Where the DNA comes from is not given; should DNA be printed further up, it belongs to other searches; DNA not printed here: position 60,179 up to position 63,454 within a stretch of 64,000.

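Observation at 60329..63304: Stand-alone PHP-nuclease-like / Rad50-like ABC ATPase fusion in a lower-GC islet: candidate single-gene defence or DNA-processing system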

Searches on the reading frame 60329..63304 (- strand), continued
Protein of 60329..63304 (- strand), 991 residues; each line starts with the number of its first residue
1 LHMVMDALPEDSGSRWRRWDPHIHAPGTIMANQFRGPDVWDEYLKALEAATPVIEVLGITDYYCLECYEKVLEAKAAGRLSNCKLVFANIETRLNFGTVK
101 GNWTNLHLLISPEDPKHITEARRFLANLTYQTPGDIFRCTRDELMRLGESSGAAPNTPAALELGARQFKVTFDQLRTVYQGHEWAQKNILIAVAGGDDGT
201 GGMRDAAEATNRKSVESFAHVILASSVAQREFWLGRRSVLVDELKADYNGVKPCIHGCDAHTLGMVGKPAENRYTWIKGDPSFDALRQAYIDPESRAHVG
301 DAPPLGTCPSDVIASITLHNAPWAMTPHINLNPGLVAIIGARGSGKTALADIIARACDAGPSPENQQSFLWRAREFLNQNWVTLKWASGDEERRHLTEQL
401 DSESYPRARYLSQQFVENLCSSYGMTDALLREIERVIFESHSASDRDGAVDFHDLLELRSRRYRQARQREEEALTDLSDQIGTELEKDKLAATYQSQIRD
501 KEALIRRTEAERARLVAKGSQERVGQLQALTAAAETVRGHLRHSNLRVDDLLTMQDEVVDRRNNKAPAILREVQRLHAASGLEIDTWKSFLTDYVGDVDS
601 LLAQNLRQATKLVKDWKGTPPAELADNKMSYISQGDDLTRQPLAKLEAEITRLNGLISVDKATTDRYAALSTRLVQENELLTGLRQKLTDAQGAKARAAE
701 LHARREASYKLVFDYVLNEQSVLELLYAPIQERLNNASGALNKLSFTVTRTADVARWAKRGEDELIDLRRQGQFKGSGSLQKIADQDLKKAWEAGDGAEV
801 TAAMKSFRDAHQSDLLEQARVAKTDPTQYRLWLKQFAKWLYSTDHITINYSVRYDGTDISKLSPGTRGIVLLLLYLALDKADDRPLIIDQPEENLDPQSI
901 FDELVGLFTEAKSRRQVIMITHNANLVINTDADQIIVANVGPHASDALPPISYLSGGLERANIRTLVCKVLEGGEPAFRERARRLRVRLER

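Call 52: get_annotated_region(hit=H74, flank=6000)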
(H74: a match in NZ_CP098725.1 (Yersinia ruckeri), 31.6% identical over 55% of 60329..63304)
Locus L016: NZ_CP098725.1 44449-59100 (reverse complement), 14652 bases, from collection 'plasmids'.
description: Yersinia ruckeri strain NVI-10571 plasmid pYR4, complete sequence
organism: Yersinia ruckeri (NCBI taxid 29486)
taxonomy: Bacteria; Pseudomonadota; Gammaproteobacteria; Enterobacterales; Yersiniaceae; Yersinia; Yersinia ruckeri
host: -; source: Salmo salar; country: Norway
typing (MOB-suite, as given by PLSDB): mobilizable; relaxase MOBP
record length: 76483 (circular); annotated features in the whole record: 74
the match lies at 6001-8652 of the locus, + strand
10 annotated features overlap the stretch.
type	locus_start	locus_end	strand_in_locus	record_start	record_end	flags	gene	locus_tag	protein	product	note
CDS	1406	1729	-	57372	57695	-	-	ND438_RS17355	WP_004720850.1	hypothetical protein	-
CDS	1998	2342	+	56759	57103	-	mobA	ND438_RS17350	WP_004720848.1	plasmid mobilization protein MobA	GO:0006355 - regulation of DNA-templated transcription [Evidence IEA]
CDS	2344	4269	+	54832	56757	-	traI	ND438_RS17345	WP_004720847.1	TraI/MobA(P) family conjugative relaxase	-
CDS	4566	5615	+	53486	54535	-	-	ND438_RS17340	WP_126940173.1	Abi family protein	-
CDS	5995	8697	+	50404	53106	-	-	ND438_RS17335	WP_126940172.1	TrlF family AAA-like ATPase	-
CDS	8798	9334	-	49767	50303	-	-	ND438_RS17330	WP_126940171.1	phospholipase D family protein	-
CDS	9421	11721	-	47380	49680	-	trbC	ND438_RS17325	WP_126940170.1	F-type conjugative transfer protein TrbC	-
CDS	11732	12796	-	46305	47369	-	-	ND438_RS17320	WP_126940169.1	DsbC family protein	-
CDS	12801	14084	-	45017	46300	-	-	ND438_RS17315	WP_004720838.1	hypothetical protein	-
CDS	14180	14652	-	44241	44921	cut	excA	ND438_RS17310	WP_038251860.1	plasmid IncI1-type surface exclusion protein ExcA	-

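Call 55: predict_structure(alignment_id=A1)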
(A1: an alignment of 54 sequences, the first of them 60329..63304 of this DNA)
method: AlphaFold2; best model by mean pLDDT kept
length: 991 residues; sequences in the alignment: 54
mean_pLDDT: 82.5   pTM: 0.61
mean pLDDT of the five models: 82.5, 81.1, 80.7, 75.1, 73.1
residues with pLDDT >= 90: 321; 70-90: 537; 50-70: 114; < 50: 19
segments of 3 or more residues with pLDDT < 50: 1-9, 566-568, 987-991
pLDDT, mean of each block of 10 residues (from residue 1): 33 85 89 85 93 91 94 95 93 77 85 93 95 92 94 92 92 94 93 79 67 88 77 75 79 75 83 83 73 71 74 93 92 91 88 88 77 89 92 85 77 74 57 73 76 86 90 88 87 91 89 71 77 80 80 77 57 66 70 66 85 85 80 82 87 71 74 83 88 90 93 95 87 79 85 94 87 81 94 95 94 88 84 90 91 79 72 72 84 65 80 87 82 91 86 88 84 68 54 36
secondary structure, 60 per line:
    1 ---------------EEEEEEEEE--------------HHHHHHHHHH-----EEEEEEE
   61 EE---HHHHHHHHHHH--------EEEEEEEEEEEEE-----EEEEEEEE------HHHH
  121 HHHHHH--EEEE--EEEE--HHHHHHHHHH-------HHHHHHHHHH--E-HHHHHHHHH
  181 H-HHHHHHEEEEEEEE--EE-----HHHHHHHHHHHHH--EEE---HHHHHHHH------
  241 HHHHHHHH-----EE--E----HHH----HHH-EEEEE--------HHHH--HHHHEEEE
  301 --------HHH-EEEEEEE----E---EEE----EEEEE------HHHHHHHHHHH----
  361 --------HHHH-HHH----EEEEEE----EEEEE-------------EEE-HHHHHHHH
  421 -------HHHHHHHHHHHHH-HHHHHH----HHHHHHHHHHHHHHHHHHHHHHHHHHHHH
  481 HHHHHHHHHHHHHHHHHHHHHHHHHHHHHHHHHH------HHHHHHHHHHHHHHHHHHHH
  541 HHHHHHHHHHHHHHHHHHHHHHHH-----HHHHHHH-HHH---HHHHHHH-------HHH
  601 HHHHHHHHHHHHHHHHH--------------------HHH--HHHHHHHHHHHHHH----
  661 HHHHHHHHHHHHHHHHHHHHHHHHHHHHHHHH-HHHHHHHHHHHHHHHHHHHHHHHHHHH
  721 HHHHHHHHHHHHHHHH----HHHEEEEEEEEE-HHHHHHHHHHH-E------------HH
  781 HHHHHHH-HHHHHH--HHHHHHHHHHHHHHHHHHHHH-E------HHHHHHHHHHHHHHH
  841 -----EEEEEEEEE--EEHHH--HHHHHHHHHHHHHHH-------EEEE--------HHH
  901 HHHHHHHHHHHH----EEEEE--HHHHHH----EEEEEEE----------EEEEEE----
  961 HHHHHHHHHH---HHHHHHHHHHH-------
elements in order (helices of 4 or more, strands of 3 or more residues): E16-24 H39-48 E54-62 H66-76 E85-97 E103-110 H117-126 E129-132 E135-138 H141-150 H158-167 H172-181 H183-188 E189-196 H206-218 E221-223 H227-234 H241-248 E274-278 H287-290 H293-296 E297-300 E313-319 E328-330 E335-339 H346-356 H369-372 E381-386 E391-395 E409-411 H413-420 H428-440 H442-447 H452-514 H521-564 H570-576 H584-590 H598-617 H643-656 H661-692 H694-736 E744-752 H754-764 H779-787 H789-794 H797-817 H826-840 E846-854 H864-878 E886-889 H898-912 E917-921 H924-929 E934-940 E951-956 H961-970 H974-984

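Call 60: fold_search(model_id=the predicted structure, library=pdb)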
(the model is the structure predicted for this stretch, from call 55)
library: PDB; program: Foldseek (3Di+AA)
matches with E <= 10: 856; with E <= 0.001: 35
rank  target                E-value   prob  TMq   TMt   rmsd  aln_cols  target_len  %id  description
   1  5xei                  4.9e-09  1.00  0.17  0.30  27.1       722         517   11  Crystal structure of the Smc head domain with a coiled coil and joint derived from Pyrococcus yayanosii (released 2017-06-07)
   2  9qxx_A                3.5e-08  1.00  0.19  0.24  38.0       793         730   14  JetABC DNA loaded state dimer (released 2025-10-01)
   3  9qxu_B                6.2e-08  1.00  0.18  0.23  38.4       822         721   13  JetABC DNA loaded state monomer (open) (released 2025-10-01)
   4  9qxu_A                6.5e-08  1.00  0.18  0.23  37.5       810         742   14  JetABC DNA loaded state monomer (open) (released 2025-10-01)
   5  7nyw_A                6.8e-08  1.00  0.19  0.25  26.3       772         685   11  Cryo-EM structure of the MukBEF-MatP-DNA head module (released 2021-07-07)
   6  9qxx_B                1.2e-07  1.00  0.17  0.22  36.3       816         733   12  JetABC DNA loaded state dimer (released 2025-10-01)
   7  7zr1_C                1.3e-07  1.00  0.17  0.21  73.2       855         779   13  Chaetomium thermophilum Mre11-Rad50-Nbs1 complex bound to ATPyS (composite structure) (released 2023-01-11)
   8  8dk2_D                1.4e-07  1.00  0.18  0.22  40.4       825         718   12  CryoEM structure of Pseudomonas aeruginosa PA14 JetABC in an unclamped state trapped in ATP dependent dimeric form (released 2022-10-05)
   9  9qxt_A                1.9e-07  1.00  0.17  0.22  35.6       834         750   12  E. coli JetABC dimer in the DNA boarding-holding state (released 2025-10-01)
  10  8dk2_C                2.6e-07  1.00  0.16  0.20  38.1       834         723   14  CryoEM structure of Pseudomonas aeruginosa PA14 JetABC in an unclamped state trapped in ATP dependent dimeric form (released 2022-10-05)
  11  8q72_A                6.0e-07  1.00  0.18  0.23  36.7       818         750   14  E. coli plasmid-borne JetABCD(E248A) core in a cleavage-competent state (released 2024-01-31)
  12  7zr1_D                3.6e-06  1.00  0.16  0.20  77.9       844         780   13  Chaetomium thermophilum Mre11-Rad50-Nbs1 complex bound to ATPyS (composite structure) (released 2023-01-11)
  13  6yvv_B                7.3e-06  1.00  0.21  0.38  20.0       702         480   11  Condensin complex from S.cerevisiae ATP-free apo bridged state (released 2020-07-15)
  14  4ad8                  7.6e-06  1.00  0.20  0.38  20.6       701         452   13  Crystal structure of a deletion mutant of Deinococcus radiodurans RecN (released 2012-12-12)
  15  6wg3_A                8.7e-06  1.00  0.21  0.33  42.4       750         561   13  Cryo-EM structure of human Cohesin-NIPBL-DNA complex (released 2020-05-20)
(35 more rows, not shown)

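Call 64: find_encoding_contigs(protein=P0018, flank=8000, max_places=3)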
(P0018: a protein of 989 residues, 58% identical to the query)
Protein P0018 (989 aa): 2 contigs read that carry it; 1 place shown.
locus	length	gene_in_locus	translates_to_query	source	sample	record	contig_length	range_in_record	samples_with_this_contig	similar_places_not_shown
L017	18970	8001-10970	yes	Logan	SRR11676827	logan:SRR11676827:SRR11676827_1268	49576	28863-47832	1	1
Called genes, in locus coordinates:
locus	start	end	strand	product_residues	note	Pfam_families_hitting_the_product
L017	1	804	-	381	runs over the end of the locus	-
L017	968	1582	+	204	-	-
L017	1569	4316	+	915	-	PF20464:MmeI_N, PF20465:MmeI_hel, PF20473:MmeI_Mtase, PF20466:MmeI_TRD, PF20467:MmeI_C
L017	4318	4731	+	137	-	-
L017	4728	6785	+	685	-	PF00270:DEAD (weak)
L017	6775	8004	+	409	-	PF10544:T5orf172, PF13455:MUG113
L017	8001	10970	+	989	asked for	PF02463:SMC_N (faint), PF13476:AAA_23 (weak), PF13304:AAA_21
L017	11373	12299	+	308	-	PF08401:ArdcN, PF18818:MPTase-PolyVal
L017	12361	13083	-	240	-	PF07963:N_methyl (weak)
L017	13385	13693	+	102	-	PF27190:KlcB_3rd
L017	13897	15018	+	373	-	PF13776:DUF4172, PF02661:Fic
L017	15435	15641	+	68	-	-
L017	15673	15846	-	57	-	-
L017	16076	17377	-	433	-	PF03432:Relaxase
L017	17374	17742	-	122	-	PF21983:NikA-like (weak), PF05713:MobC (faint)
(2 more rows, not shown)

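Call 65: find_encoding_contigs(protein=P0072, flank=8000, max_places=3)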
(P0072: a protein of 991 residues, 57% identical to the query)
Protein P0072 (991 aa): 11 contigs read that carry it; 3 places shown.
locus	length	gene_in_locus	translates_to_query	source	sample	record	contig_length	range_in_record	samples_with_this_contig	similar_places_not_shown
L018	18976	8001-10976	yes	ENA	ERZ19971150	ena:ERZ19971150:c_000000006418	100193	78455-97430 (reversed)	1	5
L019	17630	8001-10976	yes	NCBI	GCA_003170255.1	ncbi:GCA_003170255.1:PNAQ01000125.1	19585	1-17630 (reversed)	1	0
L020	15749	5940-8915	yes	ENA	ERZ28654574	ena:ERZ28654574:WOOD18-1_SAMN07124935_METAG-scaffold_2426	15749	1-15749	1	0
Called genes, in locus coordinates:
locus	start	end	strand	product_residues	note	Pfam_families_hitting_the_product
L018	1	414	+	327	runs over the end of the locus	PF12706:Lactamase_B_2 (weak), PF07521:RMMBL (weak)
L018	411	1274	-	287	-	PF00561:Abhydrolase_1, PF12146:Hydrolase_4 (weak), PF12697:Abhydrolase_6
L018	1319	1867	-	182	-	-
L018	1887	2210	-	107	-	PF17805:AsnC_trans_reg2 (weak), PF01037:AsnC_trans_reg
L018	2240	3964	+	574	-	PF04675:DNA_ligase_A_N, PF01068:DNA_ligase_A_M, PF04679:DNA_ligase_A_C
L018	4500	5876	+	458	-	PF02457:DAC (weak)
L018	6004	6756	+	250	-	-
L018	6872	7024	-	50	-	-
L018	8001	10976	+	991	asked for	PF02463:SMC_N (weak), PF13304:AAA_21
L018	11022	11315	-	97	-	-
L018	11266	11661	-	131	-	-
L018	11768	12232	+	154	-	PF00293:NUDIX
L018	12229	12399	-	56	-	-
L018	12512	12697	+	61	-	-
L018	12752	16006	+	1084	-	-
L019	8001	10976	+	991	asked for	PF02463:SMC_N (weak), PF13304:AAA_21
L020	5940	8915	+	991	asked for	PF02463:SMC_N (weak), PF13304:AAA_21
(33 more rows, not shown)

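Call 66: find_encoding_contigs(protein=P0087, flank=8000, max_places=3)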
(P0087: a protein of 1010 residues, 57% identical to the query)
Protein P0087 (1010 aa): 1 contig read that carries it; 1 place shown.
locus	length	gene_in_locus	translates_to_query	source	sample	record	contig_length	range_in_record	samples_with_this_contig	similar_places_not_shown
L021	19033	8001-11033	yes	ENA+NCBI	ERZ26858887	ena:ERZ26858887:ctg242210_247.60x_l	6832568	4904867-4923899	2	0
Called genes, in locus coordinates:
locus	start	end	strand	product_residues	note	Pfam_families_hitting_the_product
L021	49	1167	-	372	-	PF01507:PAPS_reduct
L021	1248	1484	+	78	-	-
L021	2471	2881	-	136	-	-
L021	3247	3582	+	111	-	-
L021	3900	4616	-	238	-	PF14460:Prok-E2_D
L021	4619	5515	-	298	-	-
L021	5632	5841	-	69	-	-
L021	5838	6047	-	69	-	PF14454:Prok_Ub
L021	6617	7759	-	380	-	-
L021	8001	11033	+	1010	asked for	PF02463:SMC_N, PF13304:AAA_21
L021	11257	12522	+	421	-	PF13546:DDE_5, PF01609:DDE_Tnp_1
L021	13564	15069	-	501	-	PF00881:Nitroreductase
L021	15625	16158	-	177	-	PF19556:PRTRC_E (weak)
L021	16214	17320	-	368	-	PF00712:DNA_pol3_beta, PF02767:DNA_pol3_beta_2, PF02768:DNA_pol3_beta_3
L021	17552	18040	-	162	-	-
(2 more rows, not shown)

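Call 67: get_annotated_region(hit=H4, flank=5000)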
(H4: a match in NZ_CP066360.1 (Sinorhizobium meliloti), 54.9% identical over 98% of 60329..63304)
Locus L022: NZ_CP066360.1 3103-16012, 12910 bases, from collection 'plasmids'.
description: Sinorhizobium meliloti strain AK76 plasmid pAK76, complete sequence
organism: Sinorhizobium meliloti (NCBI taxid 382)
taxonomy: Bacteria; Pseudomonadota; Alphaproteobacteria; Hyphomicrobiales; Rhizobiaceae; Sinorhizobium; Sinorhizobium meliloti
host: -; source: Medicago lupulina L.,nodules of Medicago lupulina L.; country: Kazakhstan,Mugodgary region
typing (MOB-suite, as given by PLSDB): conjugative; replicon rep_cluster_546; relaxase MOBP; mating-pair formation MPF_T
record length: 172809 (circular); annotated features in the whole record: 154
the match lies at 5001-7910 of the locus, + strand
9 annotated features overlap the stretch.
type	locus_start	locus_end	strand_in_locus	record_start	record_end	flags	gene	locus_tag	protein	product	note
CDS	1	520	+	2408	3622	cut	repC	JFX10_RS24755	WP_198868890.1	plasmid replication protein RepC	-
CDS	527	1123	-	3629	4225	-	-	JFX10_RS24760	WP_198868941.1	nucleotidyl transferase AbiEii/AbiGii toxin family protein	-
CDS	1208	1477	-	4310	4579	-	-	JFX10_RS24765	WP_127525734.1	hypothetical protein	-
CDS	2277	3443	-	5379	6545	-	-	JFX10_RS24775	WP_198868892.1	site-specific integrase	GO:0015074 - DNA integration [Evidence IEA]; GO:0006310 - DNA recombination [Evidence IEA]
CDS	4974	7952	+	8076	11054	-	-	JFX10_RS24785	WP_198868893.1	TrlF family AAA-like ATPase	-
CDS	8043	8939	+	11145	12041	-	-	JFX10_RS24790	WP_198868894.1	restriction endonuclease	-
CDS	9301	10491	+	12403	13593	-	-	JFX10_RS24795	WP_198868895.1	hypothetical protein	-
CDS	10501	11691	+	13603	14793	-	-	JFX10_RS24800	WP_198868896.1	caspase family protein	-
CDS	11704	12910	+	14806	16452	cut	-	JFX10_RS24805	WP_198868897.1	hypothetical protein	-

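Call 68: get_annotated_region(hit=H5, flank=5000)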
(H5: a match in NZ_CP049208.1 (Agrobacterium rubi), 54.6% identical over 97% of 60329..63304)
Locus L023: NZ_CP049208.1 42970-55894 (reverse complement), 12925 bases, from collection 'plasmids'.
description: Agrobacterium rubi strain W2/73 plasmid pW2_73_1, complete sequence
organism: Agrobacterium rubi (NCBI taxid 28099)
taxonomy: Bacteria; Pseudomonadota; Alphaproteobacteria; Hyphomicrobiales; Rhizobiaceae; Agrobacterium; Agrobacterium rubi
host: -; source: Raspberry,cell culture; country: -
typing (MOB-suite, as given by PLSDB): conjugative; replicon rep_cluster_592; relaxase MOBQ; mating-pair formation MPF_T
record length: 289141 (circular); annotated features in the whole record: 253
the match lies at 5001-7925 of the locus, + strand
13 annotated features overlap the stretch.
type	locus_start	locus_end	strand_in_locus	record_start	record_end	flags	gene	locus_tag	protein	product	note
CDS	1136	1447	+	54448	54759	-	-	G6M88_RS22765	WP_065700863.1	DUF736 domain-containing protein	-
CDS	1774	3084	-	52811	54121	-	-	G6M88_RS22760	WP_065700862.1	hypothetical protein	-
CDS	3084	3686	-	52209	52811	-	-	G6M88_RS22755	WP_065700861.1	hypothetical protein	-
CDS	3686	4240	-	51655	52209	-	-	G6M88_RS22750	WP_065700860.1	hypothetical protein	-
CDS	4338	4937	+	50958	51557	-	-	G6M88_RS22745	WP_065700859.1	hypothetical protein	-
CDS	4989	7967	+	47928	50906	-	-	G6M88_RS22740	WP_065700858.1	TrlF family AAA-like ATPase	-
CDS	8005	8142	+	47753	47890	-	-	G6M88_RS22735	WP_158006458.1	hypothetical protein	-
CDS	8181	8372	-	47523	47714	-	-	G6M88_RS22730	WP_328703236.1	WGR domain-containing protein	-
CDS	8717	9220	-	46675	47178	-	-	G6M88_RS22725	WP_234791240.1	thermonuclease family protein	-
CDS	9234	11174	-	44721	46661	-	traG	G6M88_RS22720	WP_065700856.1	Ti-type conjugative transfer system protein TraG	-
CDS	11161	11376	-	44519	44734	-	-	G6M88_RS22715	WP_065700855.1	type IV conjugative transfer system coupling protein TraD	-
CDS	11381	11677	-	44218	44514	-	traC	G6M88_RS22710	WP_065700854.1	conjugal transfer protein TraC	-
CDS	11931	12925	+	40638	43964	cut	traA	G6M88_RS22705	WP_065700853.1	Ti-type conjugative transfer relaxase TraA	-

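Call 69: get_annotated_region(hit=H19, flank=5000)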
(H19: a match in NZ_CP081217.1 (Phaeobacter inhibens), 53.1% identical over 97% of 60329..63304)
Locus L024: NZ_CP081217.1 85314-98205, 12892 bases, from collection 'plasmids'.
description: Phaeobacter inhibens strain M625 plasmid unnamed1, complete sequence
organism: Phaeobacter inhibens (NCBI taxid 221822)
taxonomy: Bacteria; Pseudomonadota; Alphaproteobacteria; Rhodobacterales; Roseobacteraceae; Phaeobacter; Phaeobacter inhibens
host: -; source: -; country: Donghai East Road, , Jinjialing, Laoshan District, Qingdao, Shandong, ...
typing (MOB-suite, as given by PLSDB): conjugative; replicon rep_cluster_636; relaxase MOBP; mating-pair formation MPF_T
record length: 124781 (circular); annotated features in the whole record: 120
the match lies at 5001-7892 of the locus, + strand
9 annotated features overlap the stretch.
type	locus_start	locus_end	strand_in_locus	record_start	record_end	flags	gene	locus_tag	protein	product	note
CDS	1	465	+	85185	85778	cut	-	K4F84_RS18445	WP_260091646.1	helix-turn-helix domain-containing protein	-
CDS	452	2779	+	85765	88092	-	-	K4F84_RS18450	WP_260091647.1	relaxase/mobilization nuclease domain-containing protein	-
CDS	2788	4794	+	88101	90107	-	-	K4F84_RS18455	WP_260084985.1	type IV secretory system conjugative DNA transfer family protein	-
CDS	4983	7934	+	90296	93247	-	-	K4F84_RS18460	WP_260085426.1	TrlF family AAA-like ATPase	-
CDS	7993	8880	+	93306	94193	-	-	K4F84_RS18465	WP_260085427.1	hypothetical protein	-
CDS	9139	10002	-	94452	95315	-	-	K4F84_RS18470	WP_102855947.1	LysR family transcriptional regulator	GO:0006355 - regulation of DNA-templated transcription [Evidence IEA]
CDS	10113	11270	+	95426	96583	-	-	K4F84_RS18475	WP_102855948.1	ABC transporter ATP-binding protein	-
CDS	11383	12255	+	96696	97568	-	-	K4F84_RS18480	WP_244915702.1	sugar ABC transporter permease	-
CDS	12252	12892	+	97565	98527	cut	-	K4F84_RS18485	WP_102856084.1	carbohydrate ABC transporter permease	GO:0008643 - carbohydrate transport [Evidence IEA]; GO:0055085 - transmembrane transport [Evidence IEA]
